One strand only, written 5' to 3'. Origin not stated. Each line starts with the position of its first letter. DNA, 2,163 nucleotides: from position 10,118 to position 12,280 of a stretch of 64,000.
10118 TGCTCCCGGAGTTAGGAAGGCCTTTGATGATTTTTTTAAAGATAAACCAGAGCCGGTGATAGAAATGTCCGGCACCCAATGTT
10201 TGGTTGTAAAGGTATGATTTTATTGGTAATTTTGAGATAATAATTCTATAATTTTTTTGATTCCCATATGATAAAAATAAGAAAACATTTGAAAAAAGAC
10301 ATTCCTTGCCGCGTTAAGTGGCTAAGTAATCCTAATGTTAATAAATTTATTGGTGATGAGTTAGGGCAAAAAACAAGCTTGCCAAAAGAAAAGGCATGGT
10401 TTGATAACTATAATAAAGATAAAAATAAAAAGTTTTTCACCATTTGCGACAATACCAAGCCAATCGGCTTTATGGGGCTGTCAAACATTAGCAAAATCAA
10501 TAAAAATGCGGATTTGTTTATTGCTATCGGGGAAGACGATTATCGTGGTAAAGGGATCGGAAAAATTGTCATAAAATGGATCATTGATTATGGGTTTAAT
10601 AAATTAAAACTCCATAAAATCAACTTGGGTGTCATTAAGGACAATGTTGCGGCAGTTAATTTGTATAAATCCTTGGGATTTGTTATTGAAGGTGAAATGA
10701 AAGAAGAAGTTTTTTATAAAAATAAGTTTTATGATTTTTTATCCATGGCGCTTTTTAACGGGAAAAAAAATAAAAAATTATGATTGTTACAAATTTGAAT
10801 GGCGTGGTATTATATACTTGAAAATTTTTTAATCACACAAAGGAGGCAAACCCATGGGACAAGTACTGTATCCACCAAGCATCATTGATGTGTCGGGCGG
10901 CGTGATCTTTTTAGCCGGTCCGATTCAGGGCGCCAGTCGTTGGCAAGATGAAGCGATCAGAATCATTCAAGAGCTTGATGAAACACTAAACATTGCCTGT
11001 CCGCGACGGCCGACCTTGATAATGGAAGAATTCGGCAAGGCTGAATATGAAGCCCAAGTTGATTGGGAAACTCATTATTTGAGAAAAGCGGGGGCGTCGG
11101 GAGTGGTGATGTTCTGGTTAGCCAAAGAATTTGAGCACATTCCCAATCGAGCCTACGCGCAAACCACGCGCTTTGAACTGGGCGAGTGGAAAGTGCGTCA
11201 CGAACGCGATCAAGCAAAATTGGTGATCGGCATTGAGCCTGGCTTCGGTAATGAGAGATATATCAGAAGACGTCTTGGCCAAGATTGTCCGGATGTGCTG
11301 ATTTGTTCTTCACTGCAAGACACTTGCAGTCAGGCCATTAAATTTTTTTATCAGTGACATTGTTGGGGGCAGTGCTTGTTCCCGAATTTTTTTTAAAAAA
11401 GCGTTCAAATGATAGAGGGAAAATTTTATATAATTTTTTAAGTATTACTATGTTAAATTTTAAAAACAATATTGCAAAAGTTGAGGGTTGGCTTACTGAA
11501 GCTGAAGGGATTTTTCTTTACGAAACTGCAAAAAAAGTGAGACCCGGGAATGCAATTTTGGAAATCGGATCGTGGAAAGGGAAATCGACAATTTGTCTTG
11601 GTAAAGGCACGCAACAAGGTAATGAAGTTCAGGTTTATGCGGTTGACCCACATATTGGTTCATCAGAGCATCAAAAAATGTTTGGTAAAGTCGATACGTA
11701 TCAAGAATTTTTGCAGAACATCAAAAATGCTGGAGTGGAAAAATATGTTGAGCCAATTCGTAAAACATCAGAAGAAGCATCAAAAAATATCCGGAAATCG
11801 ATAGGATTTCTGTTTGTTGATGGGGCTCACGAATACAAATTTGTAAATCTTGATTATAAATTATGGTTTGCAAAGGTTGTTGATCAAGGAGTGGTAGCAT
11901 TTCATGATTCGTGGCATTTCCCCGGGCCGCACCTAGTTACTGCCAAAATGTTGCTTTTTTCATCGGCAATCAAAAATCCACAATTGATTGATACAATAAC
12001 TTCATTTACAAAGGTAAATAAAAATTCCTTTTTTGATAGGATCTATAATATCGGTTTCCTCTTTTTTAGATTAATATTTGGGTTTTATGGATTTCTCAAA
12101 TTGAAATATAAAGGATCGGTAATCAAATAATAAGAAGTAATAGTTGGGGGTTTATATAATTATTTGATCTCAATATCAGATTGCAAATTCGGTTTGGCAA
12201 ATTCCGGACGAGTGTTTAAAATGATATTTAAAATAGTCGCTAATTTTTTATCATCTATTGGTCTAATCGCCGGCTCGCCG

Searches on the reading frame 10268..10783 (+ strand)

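Call 46: search_protein_families(library=pfam, proteins=[window:10268-10783:+], max_evalue=0.01)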
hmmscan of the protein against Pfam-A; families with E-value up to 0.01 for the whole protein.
window:10268-10783:+ (171 aa): 6 families
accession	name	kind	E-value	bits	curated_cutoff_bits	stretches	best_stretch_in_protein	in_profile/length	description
PF13302.13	Acetyltransf_3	-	3.6e-16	60.6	25.4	1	4-139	4-138/138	Acetyltransferase (GNAT) domain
PF00583.31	Acetyltransf_1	-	1.4e-15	58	20.7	1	41-138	17-116/116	Acetyltransferase (GNAT) family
PF13420.13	Acetyltransf_4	-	8.6e-15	55.5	24.3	1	10-156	7-152/155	Acetyltransferase (GNAT) domain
PF13508.13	Acetyltransf_7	-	8.2e-09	36.2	27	1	53-139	2-83/84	Acetyltransferase (GNAT) domain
PF13673.13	Acetyltransf_10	-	8.4e-08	32.7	23.6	1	47-146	24-115/128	Acetyltransferase (GNAT) domain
PF13523.12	Acetyltransf_8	-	4.3e-07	30.1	27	1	8-144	2-143/145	Acetyltransferase (GNAT) domain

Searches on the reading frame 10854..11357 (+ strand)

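Call 46: search_protein_families(library=pfam, proteins=[window:10854-11357:+], max_evalue=0.01)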
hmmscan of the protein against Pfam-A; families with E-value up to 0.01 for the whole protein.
window:10854-11357:+ (167 aa): 1 family
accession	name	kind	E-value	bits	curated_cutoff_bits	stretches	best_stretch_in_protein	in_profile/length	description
PF15891.11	Nuc_deoxyri_tr2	-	7.3e-08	33.1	30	1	18-112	4-91/105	Nucleoside 2-deoxyribosyltransferase like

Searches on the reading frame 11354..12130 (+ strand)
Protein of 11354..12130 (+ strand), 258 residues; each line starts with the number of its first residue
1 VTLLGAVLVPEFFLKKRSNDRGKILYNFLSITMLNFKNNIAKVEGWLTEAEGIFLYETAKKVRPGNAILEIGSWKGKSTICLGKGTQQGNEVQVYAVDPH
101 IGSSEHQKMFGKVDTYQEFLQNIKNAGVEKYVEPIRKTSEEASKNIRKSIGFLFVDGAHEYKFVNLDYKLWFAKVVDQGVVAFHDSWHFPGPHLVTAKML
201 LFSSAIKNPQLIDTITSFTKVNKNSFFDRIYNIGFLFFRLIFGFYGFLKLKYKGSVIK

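Call 46: search_protein_families(library=pfam, proteins=[window:11354-12130:+], max_evalue=0.01)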
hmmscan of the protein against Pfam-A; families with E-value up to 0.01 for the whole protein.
window:11354-12130:+ (258 aa): 1 family
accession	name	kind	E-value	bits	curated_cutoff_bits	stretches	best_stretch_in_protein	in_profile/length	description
PF13578.12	Methyltransf_24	-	3.3e-23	83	26.3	1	69-185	1-104/105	Methyltransferase domain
